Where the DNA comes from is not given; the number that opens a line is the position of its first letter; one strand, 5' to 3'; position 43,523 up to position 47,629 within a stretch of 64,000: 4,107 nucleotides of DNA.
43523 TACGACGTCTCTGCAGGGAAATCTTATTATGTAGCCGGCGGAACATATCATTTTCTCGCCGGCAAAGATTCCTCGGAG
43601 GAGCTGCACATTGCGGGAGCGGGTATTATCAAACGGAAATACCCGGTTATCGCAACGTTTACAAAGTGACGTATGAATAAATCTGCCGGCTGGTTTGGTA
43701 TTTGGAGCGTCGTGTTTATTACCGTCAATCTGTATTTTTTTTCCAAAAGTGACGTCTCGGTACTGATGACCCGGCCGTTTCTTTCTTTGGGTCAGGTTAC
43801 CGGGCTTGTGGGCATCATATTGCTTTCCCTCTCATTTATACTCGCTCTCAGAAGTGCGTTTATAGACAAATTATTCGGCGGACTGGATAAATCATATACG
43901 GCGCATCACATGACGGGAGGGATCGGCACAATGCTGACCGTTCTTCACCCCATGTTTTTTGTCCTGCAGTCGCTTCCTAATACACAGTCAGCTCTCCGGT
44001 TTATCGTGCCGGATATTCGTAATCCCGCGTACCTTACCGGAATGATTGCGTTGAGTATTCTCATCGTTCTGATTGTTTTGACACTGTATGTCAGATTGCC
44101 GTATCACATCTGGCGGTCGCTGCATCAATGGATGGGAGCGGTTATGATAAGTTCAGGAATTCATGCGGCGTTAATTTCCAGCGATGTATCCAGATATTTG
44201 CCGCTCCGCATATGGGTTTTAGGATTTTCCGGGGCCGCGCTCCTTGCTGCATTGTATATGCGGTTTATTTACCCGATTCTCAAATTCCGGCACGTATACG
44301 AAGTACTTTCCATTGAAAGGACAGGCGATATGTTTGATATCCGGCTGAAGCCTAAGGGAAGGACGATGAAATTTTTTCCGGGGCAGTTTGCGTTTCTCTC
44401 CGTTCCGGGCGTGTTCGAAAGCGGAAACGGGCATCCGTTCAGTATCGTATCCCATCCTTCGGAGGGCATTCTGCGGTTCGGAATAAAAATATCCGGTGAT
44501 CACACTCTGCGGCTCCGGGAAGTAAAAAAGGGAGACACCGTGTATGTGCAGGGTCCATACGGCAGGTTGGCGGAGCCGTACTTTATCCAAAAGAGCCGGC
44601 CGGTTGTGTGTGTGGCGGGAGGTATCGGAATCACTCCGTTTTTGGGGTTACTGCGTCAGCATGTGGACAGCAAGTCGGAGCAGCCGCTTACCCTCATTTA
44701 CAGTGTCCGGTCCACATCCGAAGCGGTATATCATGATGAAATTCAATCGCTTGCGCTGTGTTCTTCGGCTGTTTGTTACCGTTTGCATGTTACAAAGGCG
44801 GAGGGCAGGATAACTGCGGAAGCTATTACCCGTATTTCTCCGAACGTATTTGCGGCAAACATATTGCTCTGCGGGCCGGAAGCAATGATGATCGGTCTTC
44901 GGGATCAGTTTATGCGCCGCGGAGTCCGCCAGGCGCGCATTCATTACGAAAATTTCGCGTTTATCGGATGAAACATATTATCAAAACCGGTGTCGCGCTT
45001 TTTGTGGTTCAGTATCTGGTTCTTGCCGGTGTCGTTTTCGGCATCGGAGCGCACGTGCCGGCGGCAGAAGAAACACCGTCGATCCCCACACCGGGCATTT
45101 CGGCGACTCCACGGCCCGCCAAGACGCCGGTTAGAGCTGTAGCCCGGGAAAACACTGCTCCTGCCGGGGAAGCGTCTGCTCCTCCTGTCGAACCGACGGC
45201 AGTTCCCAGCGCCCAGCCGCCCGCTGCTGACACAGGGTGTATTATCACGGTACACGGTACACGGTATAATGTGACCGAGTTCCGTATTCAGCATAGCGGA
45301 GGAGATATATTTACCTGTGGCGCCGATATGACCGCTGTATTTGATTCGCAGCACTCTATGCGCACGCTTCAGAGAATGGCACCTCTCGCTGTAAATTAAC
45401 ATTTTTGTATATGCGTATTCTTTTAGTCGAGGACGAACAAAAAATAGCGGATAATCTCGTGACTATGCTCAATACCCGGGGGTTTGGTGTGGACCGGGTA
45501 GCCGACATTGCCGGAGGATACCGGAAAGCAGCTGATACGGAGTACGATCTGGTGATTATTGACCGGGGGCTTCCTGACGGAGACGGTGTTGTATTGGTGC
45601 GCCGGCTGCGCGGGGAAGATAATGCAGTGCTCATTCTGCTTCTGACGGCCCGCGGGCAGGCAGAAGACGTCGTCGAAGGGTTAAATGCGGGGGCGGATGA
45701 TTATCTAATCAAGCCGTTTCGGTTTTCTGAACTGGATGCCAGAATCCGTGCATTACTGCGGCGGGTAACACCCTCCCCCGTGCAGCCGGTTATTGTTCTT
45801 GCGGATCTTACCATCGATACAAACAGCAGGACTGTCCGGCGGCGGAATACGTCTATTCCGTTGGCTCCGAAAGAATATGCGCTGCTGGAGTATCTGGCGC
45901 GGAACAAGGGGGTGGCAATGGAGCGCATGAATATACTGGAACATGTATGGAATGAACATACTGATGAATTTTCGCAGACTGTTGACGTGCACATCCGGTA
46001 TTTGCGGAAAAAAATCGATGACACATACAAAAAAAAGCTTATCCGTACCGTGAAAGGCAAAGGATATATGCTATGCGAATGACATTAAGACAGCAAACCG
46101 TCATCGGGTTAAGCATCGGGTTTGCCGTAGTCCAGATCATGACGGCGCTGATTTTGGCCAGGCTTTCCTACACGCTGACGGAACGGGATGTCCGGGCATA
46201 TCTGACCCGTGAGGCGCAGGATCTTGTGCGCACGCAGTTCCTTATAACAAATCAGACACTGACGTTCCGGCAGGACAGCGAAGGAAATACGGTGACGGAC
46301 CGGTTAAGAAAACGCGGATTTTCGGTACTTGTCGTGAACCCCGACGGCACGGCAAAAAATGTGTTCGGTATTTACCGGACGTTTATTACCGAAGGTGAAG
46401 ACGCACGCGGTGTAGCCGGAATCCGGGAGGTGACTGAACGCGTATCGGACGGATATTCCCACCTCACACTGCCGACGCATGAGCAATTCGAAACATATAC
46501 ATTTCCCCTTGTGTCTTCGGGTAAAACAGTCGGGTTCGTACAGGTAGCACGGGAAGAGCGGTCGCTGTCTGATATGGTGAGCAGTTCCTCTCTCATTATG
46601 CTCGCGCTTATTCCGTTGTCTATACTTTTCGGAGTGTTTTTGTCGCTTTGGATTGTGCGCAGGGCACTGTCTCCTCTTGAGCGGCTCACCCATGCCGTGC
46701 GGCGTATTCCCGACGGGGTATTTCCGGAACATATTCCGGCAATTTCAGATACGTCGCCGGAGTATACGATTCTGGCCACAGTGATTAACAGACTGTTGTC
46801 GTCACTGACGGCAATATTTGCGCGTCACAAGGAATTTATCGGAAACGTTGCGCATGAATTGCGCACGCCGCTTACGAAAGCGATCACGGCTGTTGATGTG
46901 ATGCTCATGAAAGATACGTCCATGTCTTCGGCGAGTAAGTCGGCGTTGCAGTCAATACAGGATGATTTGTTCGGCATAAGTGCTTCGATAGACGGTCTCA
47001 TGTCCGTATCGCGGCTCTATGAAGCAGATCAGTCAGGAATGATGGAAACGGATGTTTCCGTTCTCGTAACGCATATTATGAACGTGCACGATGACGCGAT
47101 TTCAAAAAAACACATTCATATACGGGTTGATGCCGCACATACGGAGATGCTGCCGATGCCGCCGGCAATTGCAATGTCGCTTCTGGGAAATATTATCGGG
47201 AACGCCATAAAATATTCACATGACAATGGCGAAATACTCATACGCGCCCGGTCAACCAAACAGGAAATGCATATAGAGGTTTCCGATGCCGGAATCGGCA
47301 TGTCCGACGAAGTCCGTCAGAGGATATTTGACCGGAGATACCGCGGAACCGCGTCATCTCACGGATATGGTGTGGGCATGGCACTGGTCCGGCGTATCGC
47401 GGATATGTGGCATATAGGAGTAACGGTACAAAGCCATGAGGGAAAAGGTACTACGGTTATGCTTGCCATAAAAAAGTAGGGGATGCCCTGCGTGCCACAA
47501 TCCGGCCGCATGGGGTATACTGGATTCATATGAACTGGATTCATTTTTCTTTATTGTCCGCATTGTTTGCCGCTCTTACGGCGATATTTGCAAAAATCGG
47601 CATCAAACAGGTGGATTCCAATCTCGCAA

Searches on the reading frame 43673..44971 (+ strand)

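Call 79: search_protein_families(library=pfam, proteins=[window:43673-44971:+], max_evalue=0.001)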
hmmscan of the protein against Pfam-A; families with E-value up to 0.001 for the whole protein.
window:43673-44971:+ (432 aa): 5 families
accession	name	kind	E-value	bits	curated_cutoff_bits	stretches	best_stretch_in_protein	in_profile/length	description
PF01794.25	Ferric_reduct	-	3.2e-14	53.5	28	1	43-159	1-118/121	Ferric reductase like transmembrane component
PF00175.26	NAD_binding_1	-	1.1e-10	42.5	22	1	314-407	2-105/109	Oxidoreductase NAD-binding domain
PF08022.18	FAD_binding_8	-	2.3e-07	31.3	22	1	218-297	14-106/109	FAD-binding domain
PF00970.30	FAD_binding_6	-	5.8e-05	23.8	21.1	1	213-299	9-97/99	Oxidoreductase FAD-binding domain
PF08030.17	NAD_binding_6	-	0.00073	20.1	22.2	0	311-361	4-60/156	Ferric reductase NAD binding domain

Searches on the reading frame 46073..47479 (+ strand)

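Call 79: search_protein_families(library=pfam, proteins=[window:46073-47479:+], max_evalue=0.001)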
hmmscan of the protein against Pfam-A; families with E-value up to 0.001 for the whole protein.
window:46073-47479:+ (468 aa): 5 families
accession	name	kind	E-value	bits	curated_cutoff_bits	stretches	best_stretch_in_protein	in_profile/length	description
PF02518.31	HATPase_c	-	6.1e-21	75.4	26.4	1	368-466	7-107/111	Histidine kinase-, DNA gyrase B-, and HSP90-like ATPase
PF00512.31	HisKA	-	3.4e-07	30.7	26.9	1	253-314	3-62/66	His Kinase A (phospho-acceptor) domain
PF13581.12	HATPase_c_2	-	5.1e-06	26.9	27.4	1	375-464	40-125/127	Histidine kinase-like ATPase domain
PF00672.30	HAMP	-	1.5e-05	25.6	25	1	193-246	1-52/53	HAMP domain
PF14501.12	HATPase_c_5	-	0.00072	19.9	22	0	368-458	7-94/102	GHKL domain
